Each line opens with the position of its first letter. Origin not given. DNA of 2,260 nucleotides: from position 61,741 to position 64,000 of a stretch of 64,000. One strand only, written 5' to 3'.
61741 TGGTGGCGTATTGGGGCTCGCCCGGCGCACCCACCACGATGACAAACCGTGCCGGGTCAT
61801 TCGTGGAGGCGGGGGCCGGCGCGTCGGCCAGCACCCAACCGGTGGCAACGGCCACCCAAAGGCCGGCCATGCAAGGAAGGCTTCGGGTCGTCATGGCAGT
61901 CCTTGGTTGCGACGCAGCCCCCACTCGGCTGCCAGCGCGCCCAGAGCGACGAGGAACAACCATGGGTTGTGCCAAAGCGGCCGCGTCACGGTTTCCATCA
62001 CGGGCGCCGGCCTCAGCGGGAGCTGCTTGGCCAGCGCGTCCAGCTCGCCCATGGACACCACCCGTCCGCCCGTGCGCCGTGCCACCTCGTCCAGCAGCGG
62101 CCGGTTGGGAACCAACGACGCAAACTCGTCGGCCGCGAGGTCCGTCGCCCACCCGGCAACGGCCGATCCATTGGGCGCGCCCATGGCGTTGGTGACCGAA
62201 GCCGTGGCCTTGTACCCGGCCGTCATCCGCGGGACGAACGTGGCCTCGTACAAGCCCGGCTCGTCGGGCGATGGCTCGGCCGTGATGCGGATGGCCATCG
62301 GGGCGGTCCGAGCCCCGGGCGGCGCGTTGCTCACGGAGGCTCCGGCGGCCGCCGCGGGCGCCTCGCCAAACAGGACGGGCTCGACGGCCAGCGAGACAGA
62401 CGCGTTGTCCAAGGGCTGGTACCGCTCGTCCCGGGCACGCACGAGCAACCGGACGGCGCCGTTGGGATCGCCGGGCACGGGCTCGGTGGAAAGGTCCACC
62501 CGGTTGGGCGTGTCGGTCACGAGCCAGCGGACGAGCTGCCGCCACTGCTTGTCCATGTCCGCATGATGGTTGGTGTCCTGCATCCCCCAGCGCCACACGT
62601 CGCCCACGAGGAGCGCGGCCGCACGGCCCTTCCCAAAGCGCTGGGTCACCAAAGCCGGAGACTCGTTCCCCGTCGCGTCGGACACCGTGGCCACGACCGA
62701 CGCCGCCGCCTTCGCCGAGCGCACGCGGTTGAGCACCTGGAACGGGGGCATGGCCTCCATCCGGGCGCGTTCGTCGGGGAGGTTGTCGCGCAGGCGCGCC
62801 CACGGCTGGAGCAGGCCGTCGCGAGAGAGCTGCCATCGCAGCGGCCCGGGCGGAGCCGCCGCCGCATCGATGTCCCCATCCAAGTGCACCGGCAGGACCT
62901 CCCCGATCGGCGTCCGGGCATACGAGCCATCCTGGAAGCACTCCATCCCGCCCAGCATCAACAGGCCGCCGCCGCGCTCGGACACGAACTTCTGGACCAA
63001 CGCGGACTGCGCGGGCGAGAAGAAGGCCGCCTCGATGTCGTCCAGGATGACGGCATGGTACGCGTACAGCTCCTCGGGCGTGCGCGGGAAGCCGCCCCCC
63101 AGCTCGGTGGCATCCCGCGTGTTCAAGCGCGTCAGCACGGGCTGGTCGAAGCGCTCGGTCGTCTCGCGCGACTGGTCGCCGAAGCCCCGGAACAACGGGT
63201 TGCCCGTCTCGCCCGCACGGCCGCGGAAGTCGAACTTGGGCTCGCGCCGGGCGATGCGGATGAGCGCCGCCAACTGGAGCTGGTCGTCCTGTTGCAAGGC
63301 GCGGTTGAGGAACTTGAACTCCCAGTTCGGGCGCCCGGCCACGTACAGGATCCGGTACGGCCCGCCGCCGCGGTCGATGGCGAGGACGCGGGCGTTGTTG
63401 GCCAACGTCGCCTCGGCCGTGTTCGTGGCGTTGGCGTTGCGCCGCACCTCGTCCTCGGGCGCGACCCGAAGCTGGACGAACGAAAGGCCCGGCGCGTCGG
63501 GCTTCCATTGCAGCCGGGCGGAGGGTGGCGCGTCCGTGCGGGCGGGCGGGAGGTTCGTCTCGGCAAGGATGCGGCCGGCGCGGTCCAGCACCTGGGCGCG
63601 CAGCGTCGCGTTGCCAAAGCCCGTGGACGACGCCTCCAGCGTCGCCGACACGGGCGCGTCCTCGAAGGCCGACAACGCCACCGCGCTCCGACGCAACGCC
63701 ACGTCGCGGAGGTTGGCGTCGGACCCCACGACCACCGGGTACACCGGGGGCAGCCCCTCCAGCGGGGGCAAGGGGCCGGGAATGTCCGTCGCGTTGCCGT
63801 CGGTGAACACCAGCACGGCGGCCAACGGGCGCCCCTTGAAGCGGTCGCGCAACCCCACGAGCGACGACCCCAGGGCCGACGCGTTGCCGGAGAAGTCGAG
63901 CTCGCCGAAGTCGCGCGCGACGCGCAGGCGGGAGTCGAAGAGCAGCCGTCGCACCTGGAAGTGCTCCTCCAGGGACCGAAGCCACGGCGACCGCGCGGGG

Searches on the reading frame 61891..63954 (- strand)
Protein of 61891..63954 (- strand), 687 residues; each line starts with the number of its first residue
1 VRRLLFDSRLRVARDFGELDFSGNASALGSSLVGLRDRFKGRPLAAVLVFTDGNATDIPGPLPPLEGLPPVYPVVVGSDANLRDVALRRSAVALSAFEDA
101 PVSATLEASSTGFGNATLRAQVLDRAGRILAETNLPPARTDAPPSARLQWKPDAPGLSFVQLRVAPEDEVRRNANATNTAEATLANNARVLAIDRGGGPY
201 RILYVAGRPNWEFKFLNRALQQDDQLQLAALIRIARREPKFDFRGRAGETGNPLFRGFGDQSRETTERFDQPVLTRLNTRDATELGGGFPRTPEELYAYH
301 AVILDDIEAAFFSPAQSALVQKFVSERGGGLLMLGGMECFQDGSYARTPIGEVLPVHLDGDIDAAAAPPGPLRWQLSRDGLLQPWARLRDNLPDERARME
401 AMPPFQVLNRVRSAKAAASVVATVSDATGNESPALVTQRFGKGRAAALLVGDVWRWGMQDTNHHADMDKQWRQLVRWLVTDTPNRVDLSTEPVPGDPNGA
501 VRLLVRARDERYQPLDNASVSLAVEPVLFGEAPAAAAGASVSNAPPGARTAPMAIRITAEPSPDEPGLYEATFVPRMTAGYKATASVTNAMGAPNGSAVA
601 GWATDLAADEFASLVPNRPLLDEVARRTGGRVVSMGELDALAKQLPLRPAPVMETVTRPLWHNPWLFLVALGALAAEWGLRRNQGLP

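Call 89: search_protein_families(library=pfam, proteins=[window:61891-63954:-], max_evalue=0.00001)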
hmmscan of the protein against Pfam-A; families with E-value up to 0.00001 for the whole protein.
window:61891-63954:- (687 aa): 1 family
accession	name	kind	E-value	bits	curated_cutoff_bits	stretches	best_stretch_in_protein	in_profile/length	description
PF07090.17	GATase1_like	-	3.8e-12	46.7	27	1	287-479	55-246/247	Putative glutamine amidotransferase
